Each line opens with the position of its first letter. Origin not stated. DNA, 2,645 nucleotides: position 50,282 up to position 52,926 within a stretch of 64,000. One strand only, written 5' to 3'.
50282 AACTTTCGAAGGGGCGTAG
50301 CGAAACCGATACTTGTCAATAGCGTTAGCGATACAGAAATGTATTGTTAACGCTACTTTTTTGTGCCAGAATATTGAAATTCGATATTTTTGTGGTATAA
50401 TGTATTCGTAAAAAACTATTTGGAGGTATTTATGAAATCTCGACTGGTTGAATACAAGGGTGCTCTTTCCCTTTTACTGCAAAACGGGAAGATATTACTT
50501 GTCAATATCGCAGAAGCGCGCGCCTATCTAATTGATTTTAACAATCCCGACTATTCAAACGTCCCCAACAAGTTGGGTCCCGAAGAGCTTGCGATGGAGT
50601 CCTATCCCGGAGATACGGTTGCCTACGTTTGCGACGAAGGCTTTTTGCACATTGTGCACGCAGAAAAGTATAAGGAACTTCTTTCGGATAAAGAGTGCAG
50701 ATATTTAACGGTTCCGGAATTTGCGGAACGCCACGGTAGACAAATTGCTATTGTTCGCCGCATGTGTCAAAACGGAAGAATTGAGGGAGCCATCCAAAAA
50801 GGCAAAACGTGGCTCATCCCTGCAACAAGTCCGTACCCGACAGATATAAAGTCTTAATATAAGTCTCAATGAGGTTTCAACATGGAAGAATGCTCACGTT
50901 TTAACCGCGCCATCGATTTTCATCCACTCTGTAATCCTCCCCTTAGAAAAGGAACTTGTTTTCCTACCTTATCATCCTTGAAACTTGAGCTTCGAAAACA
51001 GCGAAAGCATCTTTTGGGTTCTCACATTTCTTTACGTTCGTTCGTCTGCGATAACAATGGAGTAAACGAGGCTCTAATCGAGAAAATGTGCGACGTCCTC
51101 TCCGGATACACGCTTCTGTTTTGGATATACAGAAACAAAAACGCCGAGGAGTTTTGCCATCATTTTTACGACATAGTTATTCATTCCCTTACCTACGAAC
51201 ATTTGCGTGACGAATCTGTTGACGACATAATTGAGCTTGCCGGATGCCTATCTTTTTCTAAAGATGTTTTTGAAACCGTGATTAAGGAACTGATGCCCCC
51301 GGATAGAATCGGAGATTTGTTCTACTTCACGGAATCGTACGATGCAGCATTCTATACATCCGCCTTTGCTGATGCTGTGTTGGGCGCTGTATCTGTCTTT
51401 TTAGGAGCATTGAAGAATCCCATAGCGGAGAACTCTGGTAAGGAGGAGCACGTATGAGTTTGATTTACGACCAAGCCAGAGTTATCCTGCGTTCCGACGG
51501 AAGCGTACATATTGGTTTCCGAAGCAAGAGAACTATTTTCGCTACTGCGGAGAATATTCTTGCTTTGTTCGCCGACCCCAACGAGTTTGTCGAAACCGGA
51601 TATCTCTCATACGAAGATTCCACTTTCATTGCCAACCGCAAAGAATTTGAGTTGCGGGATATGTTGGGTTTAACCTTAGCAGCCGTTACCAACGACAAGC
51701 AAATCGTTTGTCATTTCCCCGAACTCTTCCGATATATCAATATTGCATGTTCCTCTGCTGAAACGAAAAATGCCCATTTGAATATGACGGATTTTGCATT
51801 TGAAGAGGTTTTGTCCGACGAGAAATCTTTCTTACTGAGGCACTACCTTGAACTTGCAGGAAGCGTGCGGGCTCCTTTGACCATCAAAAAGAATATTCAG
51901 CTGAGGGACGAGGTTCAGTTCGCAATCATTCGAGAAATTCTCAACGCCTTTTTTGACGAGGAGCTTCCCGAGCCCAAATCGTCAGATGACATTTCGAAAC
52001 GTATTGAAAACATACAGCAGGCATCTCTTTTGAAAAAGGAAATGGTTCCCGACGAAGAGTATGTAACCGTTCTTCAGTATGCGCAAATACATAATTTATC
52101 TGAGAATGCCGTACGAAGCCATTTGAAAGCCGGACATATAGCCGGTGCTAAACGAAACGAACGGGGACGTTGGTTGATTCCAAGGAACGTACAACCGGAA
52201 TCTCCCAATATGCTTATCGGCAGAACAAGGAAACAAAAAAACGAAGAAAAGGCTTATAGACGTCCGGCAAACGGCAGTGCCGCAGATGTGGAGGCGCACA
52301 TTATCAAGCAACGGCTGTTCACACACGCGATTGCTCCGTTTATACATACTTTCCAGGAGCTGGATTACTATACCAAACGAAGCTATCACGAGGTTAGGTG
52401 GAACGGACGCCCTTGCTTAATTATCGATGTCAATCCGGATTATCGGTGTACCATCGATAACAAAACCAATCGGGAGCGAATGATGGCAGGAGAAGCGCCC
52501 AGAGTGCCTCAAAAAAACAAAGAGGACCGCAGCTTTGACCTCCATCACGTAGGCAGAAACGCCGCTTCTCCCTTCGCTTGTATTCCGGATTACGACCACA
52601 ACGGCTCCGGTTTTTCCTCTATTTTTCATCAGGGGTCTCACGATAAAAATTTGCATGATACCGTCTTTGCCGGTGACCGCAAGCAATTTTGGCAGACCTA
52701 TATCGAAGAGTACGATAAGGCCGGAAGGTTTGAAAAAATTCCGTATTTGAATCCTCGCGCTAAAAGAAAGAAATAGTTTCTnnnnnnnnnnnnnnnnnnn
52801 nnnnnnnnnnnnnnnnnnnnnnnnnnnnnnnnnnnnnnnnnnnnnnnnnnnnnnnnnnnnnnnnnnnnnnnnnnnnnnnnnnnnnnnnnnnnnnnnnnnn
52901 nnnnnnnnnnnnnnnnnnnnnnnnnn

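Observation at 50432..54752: Four-gene operon: two excisionase-type HTH proteins, an LHH-type HNH nuclease domain and an operon-embedded IS1595-like DDE protein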

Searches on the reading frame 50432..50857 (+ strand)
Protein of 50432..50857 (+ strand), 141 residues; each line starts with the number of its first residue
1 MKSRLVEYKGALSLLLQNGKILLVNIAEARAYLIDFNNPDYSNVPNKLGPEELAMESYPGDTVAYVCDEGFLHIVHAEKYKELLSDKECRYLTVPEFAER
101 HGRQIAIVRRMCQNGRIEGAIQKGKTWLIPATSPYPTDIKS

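Call 3: search_protein_families(library=pfam, proteins=[window:50432-50857:+], max_evalue=1)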
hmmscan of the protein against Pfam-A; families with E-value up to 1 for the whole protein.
window:50432-50857:+ (141 aa): 1 family
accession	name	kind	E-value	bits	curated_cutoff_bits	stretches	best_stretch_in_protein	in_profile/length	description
PF12728.13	HTH_17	-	0.0061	17.2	27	1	91-131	1-40/51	Helix-turn-helix domain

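Call 4: search_protein_families(library=ncbifam, proteins=[window:50432-50857:+], max_evalue=1)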
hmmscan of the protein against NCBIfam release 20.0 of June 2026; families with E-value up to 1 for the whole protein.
window:50432-50857:+ (141 aa): 1 family
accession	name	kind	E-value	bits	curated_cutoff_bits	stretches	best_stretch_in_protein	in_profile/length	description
TIGR01764.1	excise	domain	0.11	12.8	28.8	1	91-131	1-40/49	excisionase family DNA-binding protein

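Call 5: search_protein_families(library=padloc, proteins=[window:50432-50857:+], max_evalue=0.1)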
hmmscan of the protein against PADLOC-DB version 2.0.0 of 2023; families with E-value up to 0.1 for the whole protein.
window:50432-50857:+ (141 aa): 1 family
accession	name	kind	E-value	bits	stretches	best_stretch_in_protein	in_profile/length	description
PDLC04133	mad1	-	0.016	13.5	1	90-130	4-43/60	mads_1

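Call 6: search_protein_families(library=phrogs, proteins=[window:50432-50857:+], max_evalue=0.1)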
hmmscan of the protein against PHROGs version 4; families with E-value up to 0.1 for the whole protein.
window:50432-50857:+ (141 aa): 4 families
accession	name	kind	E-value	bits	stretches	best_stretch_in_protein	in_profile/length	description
phrog_575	-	integration and excision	8.2e-07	30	1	90-118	12-40/71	Cox-like excisionase and repressor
phrog_10045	-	DNA, RNA and nucleotide metabolism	1.6e-05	25.6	1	78-132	7-61/74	HTH DNA binding protein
phrog_6401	-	DNA, RNA and nucleotide metabolism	0.00013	22.8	1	91-130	9-48/64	DNA binding protein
phrog_22141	-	DNA, RNA and nucleotide metabolism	0.0037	18.1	1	93-132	39-78/166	DNA binding protein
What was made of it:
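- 50432..50857 (+): Gene A: 141 aa, N-terminal domain plus Xis/MerR-type winged HTH. Calls 3, 4 and 6.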

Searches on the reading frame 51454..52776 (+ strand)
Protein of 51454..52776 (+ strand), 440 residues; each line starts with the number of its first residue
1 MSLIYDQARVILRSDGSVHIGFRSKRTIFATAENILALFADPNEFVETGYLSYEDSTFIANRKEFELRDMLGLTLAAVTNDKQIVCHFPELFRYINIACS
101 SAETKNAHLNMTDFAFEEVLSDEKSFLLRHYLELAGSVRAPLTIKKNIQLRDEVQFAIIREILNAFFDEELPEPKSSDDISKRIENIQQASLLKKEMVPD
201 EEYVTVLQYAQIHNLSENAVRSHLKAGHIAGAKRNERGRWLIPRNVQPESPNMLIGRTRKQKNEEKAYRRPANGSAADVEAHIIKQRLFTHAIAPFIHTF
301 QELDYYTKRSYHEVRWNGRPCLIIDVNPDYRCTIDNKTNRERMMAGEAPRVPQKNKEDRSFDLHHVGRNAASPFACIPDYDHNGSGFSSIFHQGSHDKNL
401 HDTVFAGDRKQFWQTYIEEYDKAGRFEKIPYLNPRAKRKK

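Call 3: search_protein_families(library=pfam, proteins=[window:51454-52776:+], max_evalue=1)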
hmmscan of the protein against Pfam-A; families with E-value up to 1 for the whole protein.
window:51454-52776:+ (440 aa): 2 families
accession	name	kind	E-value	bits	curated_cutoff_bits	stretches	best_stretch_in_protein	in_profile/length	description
PF14411.12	LHH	-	5.5e-11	42.9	23.3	1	338-417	1-74/76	A nuclease of the HNH/ENDO VII superfamily with conserved LHH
PF12728.13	HTH_17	-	0.025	15.3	27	1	205-244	3-40/51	Helix-turn-helix domain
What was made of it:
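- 51454..52776 (+): Gene C: 440 aa, conserved N-terminal domain (1-170), Xis-type wHTH (~200-250), LHH/HNH nuclease (338-417). Pfam LHH scores above its cut-off (call 3).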

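Call 4: search_protein_families(library=ncbifam, proteins=[window:51454-52776:+], max_evalue=1)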
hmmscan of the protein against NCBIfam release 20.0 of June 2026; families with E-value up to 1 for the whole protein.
window:51454-52776:+ (440 aa): 1 family
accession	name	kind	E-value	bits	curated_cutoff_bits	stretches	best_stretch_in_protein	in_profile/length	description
NF007125.0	PRK09566.1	equivalog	0.11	10.9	594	0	74-123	164-213/513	ferredoxin--nitrite reductase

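Call 5: search_protein_families(library=padloc, proteins=[window:51454-52776:+], max_evalue=0.1)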
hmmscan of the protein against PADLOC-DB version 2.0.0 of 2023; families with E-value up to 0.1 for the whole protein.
window:51454-52776:+ (440 aa): 0 families

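Call 6: search_protein_families(library=phrogs, proteins=[window:51454-52776:+], max_evalue=0.1)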
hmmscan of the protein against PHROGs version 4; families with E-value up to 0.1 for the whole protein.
window:51454-52776:+ (440 aa): 4 families
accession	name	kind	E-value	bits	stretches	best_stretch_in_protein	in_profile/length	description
phrog_6401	-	DNA, RNA and nucleotide metabolism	8.7e-06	26.5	1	197-244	3-49/64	DNA binding protein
phrog_10045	-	DNA, RNA and nucleotide metabolism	0.00076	20.3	1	201-245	18-61/74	HTH DNA binding protein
phrog_575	-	integration and excision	0.005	17.9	1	197-242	7-54/71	Cox-like excisionase and repressor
phrog_22141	-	DNA, RNA and nucleotide metabolism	0.06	14.2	1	199-269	33-102/166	DNA binding protein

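Call 25: find_homologous_proteins(query=window:51454-52776:+, max_evalue=0.001)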
Query window:51454-52776:+ (440 aa): 47 proteins with E <= 0.001 among 3142 candidates.
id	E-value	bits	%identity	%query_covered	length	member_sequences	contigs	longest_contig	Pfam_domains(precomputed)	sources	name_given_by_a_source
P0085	0.0e+0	1009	100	100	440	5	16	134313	PF14411.13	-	-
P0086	1.2e-203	695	69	100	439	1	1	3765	PF14411.13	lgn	-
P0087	1.4e-145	503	52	100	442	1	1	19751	PF12728.14,PF14411.13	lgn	-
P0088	4.9e-143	495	52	100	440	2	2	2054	PF14411.13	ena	-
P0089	9.5e-143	494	55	97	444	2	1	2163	PF00376.30,PF14411.13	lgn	-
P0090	6.2e-140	485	53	98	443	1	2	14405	PF12728.14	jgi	-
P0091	1.3e-138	481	51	100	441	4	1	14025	PF12728.14,PF14411.13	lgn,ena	-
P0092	1.0e-136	474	50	97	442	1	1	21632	PF12728.14,PF14411.13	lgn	-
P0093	4.6e-136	472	49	99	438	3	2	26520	PF14411.13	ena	-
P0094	1.2e-135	471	50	98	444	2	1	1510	PF14411.13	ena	-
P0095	1.1e-134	468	53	98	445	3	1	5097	-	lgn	-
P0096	1.8e-133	464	51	98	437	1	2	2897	PF14411.13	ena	-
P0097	4.5e-133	462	50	100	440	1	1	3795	PF12728.14,PF14411.13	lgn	-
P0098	4.7e-133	462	50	98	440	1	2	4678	PF14411.13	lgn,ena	-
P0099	7.1e-131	455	48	100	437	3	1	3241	PF14411.13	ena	-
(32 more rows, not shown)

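Call 49: search_solved_structures(query=A4, max_evalue=1, show_alignments=2)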
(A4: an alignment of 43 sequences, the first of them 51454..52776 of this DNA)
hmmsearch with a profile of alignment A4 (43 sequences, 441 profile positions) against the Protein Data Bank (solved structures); distinct sequences matched with E-value up to 1: 2.
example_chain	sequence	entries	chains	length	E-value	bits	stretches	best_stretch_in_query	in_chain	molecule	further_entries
4ham_A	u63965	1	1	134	0.018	17.2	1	174-260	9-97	Lmo2241 protein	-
6er6_B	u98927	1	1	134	0.19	13.8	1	333-365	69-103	Endonuclease colEdes7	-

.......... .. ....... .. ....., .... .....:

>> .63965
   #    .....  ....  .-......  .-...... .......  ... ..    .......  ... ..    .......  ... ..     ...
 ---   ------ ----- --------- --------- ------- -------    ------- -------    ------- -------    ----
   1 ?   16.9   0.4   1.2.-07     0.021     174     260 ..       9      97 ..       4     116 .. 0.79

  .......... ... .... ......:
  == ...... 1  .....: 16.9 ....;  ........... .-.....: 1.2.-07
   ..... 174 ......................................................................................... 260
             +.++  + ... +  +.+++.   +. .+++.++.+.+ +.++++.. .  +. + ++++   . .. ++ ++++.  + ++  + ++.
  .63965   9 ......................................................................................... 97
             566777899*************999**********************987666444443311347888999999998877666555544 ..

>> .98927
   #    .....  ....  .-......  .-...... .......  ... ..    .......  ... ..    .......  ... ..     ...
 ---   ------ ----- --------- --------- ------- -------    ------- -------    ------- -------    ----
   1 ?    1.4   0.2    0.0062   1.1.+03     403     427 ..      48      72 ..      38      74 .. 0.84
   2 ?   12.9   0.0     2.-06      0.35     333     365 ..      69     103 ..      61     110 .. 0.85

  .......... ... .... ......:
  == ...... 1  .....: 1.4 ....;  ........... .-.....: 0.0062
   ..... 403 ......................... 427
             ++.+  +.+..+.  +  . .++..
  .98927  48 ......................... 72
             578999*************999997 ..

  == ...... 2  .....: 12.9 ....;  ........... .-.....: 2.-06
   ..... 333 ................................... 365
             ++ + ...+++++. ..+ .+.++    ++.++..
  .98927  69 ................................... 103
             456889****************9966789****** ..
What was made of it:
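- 51454..52776 (+): There is a weak colicin-DNase match (call 49).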

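Call 62: predict_structure(alignment_id=A4)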
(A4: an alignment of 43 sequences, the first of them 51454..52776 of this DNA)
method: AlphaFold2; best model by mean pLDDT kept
length: 440 residues; sequences in the alignment: 43
mean_pLDDT: 82.5   pTM: 0.43
mean pLDDT of the five models: 82.5, 82.0, 81.3, 79.3, 77.0
residues with pLDDT >= 90: 215; 70-90: 135; 50-70: 50; < 50: 40
segments of 3 or more residues with pLDDT < 50: 137-149, 169-178, 188-199
pLDDT, mean of each block of 10 residues (from residue 1): 83 93 95 95 92 92 89 93 91 91 90 84 81 60 39 57 53 44 52 43 86 87 86 88 84 58 65 88 93 94 95 95 97 95 97 91 90 94 88 78 92 98 96 79
secondary structure, 60 per line:
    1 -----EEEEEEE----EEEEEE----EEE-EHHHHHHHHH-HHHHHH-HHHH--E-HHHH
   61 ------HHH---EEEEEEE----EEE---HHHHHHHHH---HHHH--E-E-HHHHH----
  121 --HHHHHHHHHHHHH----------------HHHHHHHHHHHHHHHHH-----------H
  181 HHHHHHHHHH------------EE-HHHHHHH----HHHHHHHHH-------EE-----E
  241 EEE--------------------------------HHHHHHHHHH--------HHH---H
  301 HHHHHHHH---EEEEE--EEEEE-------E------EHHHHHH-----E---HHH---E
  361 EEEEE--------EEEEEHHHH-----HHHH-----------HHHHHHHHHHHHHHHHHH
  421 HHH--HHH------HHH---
elements in order: E6-12 E17-22 E27-29 H32-40 H42-47 H49-52 H57-60 E73-79 E84-86 H90-98 H102-105 H112-116 H123-135 H152-168 H180-190 H206-212 H217-225 E240-243 H276-285 H300-308 E312-316 E319-323 H339-344 E360-365 E374-378 H379-382 H388-391 H403-423

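Call 67: fold_search(model_id=the predicted structure, library=pdb)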
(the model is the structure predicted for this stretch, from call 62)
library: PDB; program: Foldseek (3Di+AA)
matches with E <= 10: 273; with E <= 0.001: 0
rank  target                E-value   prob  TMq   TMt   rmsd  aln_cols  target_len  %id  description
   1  6ama_A                2.0e-01  1.00  0.09  0.67   1.7        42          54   21  Structure of S. coelicolor/S. venezuelae BldC-smeA-ssfA complex to 3.09 Angstrom (released 2018-03-28)
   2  2kfs_MODEL_1_A        2.3e-01  0.99  0.09  0.25   8.1        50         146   26  NMR structure of Rv2175c (released 2009-05-19)
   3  6ama_H                2.5e-01  1.00  0.09  0.66   1.6        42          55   21  Structure of S. coelicolor/S. venezuelae BldC-smeA-ssfA complex to 3.09 Angstrom (released 2018-03-28)
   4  4mgr_D                2.8e-01  0.20  0.10  0.09  14.4       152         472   14  The crystal structure of Bacillus subtilis GabR, an autorepressor and PLP- and GABA-dependent transcriptional activato (released 2013-10-30)
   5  6ama_B                3.0e-01  1.00  0.09  0.67   2.3        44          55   20  Structure of S. coelicolor/S. venezuelae BldC-smeA-ssfA complex to 3.09 Angstrom (released 2018-03-28)
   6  4tv7_C                3.8e-01  0.18  0.08  0.08  15.0       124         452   14  Crystal structure of Bacillus subtilis GabR at 2.05 Angstroms resolution (released 2014-12-24)
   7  6ama_P                4.0e-01  1.00  0.09  0.66   3.3        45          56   20  Structure of S. coelicolor/S. venezuelae BldC-smeA-ssfA complex to 3.09 Angstrom (released 2018-03-28)
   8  6ama_Y                4.0e-01  0.99  0.09  0.64   3.4        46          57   24  Structure of S. coelicolor/S. venezuelae BldC-smeA-ssfA complex to 3.09 Angstrom (released 2018-03-28)
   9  6amk_B                4.2e-01  1.00  0.09  0.67   1.2        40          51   20  Structure of Streptomyces venezuelae BldC-whiI opt complex (released 2018-03-28)
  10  4j2n_C                4.2e-01  1.00  0.10  0.69   2.2        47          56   21  Crystal Structure of mycobacteriophage Pukovnik Xis (released 2013-10-23)
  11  4tv7_D                5.2e-01  0.13  0.09  0.08  15.5       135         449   13  Crystal structure of Bacillus subtilis GabR at 2.05 Angstroms resolution (released 2014-12-24)
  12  6r7h_H                5.5e-01  0.15  0.10  0.21  14.6       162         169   12  Structural basis of Cullin-2 RING E3 ligase regulation by the COP9 signalosome (released 2019-08-28)
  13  4j2n_A                5.9e-01  0.99  0.10  0.71   1.5        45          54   22  Crystal Structure of mycobacteriophage Pukovnik Xis (released 2013-10-23)
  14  8dgl_B                5.9e-01  0.94  0.09  0.53  11.7        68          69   13  Crystal Structure of the RdfS Excisionase (released 2022-10-05)
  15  9is6_B                6.2e-01  0.38  0.08  0.28  10.4        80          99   15  CryoEM structure of Plant-Complex-C-5b (released 2025-07-23)
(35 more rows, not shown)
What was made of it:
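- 51454..52776 (+): Foldseek matches the HTH to Xis/BldC (call 67).
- Closest known: Excisionase / recombination directionality factors. Same: The wHTH of C superposes on these folds at TM 0.65-0.77 over 40-50 residues (call 67).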
